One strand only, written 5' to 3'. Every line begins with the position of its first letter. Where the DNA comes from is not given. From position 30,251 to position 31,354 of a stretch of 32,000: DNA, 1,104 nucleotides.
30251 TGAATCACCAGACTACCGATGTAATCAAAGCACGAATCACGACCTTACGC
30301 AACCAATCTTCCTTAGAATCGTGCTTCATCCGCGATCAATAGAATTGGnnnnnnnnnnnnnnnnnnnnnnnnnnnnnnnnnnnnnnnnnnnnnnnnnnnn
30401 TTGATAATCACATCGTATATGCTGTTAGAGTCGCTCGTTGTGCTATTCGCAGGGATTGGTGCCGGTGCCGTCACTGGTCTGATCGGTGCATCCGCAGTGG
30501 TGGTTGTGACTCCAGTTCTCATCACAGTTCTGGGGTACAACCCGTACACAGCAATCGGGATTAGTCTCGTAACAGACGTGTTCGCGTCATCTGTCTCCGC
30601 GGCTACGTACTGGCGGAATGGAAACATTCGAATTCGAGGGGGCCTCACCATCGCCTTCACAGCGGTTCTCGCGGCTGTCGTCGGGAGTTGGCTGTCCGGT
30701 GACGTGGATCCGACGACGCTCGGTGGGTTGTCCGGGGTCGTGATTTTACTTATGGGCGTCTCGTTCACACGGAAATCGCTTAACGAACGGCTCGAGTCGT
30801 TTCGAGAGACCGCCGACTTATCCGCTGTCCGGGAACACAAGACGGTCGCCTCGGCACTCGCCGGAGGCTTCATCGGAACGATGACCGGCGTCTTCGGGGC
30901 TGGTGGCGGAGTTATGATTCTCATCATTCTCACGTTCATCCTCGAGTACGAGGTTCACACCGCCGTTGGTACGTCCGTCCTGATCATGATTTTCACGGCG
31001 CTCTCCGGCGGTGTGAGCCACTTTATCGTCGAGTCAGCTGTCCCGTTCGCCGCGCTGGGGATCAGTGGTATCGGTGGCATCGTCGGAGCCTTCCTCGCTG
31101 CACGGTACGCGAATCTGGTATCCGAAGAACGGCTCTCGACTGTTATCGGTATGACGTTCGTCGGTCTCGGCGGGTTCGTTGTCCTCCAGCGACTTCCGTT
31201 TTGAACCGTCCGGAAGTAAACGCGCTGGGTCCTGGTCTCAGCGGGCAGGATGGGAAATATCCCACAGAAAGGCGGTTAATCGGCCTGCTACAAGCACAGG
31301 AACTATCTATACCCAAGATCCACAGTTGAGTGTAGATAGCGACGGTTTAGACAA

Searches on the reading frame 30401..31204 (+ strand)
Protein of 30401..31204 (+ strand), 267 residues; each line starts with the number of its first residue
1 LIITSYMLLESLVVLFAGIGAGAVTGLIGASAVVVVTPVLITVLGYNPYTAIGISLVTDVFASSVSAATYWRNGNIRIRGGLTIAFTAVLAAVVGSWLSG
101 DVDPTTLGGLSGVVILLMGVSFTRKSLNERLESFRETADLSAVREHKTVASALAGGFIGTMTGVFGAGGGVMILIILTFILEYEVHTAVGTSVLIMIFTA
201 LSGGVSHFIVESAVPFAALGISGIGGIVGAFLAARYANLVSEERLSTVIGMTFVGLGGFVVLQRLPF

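Call 56: find_encoding_contigs(protein=window:30401-31204:+, flank=10000, max_places=4)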
Protein window:30401-31204:+ (267 aa): no gene with exactly this product is on record in the collection.
